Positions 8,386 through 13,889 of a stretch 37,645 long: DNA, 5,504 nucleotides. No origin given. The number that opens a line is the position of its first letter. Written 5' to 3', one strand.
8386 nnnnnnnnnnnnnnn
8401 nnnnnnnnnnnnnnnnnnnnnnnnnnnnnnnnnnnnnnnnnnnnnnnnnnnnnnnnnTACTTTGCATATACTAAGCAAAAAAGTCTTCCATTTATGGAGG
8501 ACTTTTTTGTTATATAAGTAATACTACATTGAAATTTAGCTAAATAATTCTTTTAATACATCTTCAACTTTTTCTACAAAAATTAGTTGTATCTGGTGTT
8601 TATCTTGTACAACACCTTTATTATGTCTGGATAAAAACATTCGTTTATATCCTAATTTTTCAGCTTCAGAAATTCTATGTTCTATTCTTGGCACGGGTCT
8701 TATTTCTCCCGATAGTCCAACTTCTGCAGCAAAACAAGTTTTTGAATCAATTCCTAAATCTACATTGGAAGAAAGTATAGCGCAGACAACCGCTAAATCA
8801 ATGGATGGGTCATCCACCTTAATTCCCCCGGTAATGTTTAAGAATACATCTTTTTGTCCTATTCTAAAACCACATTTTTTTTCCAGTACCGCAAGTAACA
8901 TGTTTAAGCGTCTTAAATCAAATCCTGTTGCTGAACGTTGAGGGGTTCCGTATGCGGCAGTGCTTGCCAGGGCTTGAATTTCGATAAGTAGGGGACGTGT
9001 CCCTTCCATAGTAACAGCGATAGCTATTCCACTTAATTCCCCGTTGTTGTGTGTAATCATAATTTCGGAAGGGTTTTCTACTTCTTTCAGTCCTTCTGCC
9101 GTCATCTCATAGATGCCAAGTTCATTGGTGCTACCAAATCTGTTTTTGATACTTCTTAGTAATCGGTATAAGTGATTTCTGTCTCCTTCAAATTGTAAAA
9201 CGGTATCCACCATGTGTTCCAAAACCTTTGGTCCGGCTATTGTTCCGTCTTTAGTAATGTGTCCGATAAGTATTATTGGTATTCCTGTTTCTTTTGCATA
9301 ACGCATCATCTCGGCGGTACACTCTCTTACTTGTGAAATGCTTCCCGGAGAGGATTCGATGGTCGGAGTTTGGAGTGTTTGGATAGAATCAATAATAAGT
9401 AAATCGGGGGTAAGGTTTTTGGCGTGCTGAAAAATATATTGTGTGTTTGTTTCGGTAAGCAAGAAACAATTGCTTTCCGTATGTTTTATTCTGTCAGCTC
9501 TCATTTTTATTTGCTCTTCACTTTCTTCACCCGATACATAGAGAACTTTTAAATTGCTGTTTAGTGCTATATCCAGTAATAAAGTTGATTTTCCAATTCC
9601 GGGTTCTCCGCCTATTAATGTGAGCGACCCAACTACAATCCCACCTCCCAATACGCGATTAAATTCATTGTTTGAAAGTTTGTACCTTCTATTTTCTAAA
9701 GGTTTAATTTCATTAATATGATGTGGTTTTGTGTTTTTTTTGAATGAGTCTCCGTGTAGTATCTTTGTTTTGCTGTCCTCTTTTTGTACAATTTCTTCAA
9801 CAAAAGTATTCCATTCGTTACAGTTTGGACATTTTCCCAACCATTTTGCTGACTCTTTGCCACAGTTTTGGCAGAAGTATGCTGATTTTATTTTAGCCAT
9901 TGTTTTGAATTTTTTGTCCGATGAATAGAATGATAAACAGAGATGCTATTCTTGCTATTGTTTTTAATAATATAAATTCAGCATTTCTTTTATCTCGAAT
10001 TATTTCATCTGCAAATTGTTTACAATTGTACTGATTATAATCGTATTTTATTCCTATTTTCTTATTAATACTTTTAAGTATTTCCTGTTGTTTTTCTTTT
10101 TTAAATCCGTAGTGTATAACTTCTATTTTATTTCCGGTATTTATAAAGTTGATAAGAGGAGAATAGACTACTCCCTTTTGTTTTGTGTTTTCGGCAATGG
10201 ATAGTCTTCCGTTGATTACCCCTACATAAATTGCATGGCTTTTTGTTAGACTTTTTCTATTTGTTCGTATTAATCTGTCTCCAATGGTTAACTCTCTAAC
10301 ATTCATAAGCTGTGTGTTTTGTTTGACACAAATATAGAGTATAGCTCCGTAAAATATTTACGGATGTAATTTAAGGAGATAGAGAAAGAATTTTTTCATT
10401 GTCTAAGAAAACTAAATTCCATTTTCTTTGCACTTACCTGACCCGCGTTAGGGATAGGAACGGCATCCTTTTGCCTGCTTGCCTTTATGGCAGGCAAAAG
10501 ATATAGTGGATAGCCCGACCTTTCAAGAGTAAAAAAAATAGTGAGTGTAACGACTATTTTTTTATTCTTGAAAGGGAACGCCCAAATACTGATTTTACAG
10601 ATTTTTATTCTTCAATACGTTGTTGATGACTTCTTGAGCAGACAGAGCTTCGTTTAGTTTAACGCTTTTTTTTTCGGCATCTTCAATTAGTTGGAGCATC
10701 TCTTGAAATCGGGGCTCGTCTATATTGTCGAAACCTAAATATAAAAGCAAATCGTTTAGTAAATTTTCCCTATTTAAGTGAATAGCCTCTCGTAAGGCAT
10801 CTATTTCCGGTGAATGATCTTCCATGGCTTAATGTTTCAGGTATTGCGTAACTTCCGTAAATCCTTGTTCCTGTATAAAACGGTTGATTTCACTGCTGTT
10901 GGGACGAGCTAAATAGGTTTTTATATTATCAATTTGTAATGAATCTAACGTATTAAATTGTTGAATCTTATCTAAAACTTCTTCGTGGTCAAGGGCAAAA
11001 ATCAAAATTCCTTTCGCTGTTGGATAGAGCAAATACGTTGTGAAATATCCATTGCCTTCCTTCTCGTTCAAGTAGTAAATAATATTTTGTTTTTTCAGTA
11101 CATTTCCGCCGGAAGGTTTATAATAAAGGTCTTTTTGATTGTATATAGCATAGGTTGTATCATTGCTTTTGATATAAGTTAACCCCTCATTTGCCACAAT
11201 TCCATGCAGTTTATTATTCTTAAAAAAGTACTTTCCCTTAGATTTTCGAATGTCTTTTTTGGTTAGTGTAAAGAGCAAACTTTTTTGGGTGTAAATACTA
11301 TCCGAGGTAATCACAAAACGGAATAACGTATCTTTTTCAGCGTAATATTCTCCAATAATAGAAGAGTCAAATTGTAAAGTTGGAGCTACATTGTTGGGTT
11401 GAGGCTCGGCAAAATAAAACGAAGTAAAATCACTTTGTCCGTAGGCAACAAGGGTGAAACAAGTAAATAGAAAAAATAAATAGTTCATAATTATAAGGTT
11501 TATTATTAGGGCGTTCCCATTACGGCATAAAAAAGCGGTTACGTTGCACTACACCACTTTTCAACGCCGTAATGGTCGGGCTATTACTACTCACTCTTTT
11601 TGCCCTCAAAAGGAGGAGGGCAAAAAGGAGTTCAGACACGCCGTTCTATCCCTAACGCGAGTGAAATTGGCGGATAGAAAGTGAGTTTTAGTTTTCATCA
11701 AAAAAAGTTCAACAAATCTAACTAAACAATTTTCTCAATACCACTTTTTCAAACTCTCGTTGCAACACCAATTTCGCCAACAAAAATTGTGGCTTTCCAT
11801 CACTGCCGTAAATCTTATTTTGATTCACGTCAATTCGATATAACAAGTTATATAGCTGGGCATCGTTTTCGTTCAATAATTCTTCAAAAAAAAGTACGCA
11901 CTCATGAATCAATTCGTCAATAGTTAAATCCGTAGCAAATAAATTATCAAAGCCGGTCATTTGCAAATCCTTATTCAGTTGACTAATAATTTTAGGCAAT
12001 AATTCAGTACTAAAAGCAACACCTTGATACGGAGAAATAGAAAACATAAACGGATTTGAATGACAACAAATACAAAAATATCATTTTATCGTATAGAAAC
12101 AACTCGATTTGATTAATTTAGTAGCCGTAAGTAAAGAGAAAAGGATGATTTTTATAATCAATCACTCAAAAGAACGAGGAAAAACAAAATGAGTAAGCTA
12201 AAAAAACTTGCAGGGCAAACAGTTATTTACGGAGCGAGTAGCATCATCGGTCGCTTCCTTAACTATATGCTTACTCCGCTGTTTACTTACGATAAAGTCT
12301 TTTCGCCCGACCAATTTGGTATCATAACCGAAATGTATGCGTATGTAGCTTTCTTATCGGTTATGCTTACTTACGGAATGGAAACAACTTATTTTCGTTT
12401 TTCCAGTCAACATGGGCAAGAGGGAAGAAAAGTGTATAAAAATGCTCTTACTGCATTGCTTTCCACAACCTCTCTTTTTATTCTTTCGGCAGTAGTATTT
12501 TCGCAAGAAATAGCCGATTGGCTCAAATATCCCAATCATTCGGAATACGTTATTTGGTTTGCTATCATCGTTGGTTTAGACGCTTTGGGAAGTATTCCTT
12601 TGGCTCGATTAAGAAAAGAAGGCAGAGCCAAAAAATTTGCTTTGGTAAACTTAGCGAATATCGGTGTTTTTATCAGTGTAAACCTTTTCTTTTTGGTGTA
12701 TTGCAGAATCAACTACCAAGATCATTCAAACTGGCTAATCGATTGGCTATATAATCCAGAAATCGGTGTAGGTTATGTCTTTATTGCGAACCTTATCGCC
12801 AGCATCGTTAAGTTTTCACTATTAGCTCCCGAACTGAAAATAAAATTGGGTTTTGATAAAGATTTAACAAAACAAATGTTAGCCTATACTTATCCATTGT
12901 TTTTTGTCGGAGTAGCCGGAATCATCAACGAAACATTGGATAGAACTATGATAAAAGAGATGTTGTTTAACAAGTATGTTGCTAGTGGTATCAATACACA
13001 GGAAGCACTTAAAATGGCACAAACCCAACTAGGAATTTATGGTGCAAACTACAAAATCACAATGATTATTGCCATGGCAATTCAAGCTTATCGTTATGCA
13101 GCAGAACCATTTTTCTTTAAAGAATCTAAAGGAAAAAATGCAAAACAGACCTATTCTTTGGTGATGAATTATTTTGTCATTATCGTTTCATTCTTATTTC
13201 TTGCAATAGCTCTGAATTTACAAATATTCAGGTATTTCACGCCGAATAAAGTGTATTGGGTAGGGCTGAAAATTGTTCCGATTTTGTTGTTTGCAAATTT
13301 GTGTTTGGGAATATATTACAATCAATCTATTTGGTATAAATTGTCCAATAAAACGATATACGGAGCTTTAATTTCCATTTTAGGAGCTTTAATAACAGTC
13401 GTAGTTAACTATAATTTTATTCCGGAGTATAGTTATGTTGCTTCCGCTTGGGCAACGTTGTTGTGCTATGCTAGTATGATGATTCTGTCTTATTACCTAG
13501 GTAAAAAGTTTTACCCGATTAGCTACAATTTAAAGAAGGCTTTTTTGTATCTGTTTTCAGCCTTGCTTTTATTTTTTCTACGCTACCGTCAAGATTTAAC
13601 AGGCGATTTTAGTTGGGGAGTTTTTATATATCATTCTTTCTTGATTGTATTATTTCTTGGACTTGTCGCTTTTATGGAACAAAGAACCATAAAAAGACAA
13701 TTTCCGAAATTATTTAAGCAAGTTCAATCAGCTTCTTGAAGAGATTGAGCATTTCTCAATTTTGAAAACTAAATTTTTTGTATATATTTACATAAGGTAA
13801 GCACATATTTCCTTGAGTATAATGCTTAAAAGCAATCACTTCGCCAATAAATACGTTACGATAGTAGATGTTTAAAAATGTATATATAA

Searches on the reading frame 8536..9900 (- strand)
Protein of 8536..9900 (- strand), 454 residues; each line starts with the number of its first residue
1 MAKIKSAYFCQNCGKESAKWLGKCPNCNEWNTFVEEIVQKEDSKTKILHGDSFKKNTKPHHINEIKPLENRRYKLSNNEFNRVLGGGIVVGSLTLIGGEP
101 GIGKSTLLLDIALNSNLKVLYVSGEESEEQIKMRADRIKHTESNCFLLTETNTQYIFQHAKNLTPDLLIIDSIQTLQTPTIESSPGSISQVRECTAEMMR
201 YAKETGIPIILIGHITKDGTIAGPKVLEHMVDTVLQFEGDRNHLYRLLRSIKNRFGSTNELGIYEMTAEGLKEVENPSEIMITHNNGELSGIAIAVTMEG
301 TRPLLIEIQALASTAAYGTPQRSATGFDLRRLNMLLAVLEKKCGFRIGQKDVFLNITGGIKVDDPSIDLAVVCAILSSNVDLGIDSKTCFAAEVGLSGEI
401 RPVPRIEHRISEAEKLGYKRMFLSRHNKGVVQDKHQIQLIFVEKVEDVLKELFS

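Call 68: search_protein_families(library=pfam, proteins=[window:8536-9900:-], max_evalue=0.00001)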
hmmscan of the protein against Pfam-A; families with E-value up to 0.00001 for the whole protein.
window:8536-9900:- (454 aa): 8 families
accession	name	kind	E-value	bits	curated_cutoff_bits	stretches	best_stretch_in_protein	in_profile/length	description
PF06745.19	ATPase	-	1.3e-12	48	26.6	1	79-138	7-70/231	KaiC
PF13481.12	AAA_25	-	3.5e-12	46.8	27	1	73-219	15-194/195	AAA domain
PF18073.7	Zn_ribbon_LapB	-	1.1e-11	44.6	25.7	1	8-35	1-28/28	Rubredoxin metal binding domain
PF13541.12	ChlI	-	2.1e-09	37.7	27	1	341-427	34-121/121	Subunit ChlI of Mg-chelatase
PF03796.21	DnaB_C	-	1.1e-08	35.3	27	0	86-135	14-67/255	DnaB-like helicase C terminal domain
PF05362.19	Lon_C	-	9.3e-07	29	21.1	1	351-453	95-203/205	Lon protease (S16) C-terminal proteolytic domain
PF13401.12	AAA_22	-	3.1e-06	28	27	1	93-214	7-123/130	AAA domain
PF00004.35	AAA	-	9.3e-06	26.6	21.2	0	95-184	2-74/131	ATPase family associated with various cellular activities (AAA)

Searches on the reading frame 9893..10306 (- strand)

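Call 14: search_protein_families(library=pfam, proteins=[window:9893-10306:-])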
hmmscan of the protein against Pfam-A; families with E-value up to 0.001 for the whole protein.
window:9893-10306:- (137 aa): 1 family
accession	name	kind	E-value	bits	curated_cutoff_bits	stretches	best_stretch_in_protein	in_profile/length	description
PF05708.18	Peptidase_C92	-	1.8e-06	28.6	27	1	19-93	23-107/166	Permuted papain-like amidase enzyme, YaeF/YiiX, C92 family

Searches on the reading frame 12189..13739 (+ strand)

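Call 14: search_protein_families(library=pfam, proteins=[window:12189-13739:+])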
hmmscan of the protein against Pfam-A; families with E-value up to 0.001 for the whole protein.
window:12189-13739:+ (516 aa): 1 family
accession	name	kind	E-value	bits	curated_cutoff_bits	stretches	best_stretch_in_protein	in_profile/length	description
PF13440.11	Polysacc_synt_3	-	2.7e-07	30.6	23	1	38-172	6-135/293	Polysaccharide biosynthesis protein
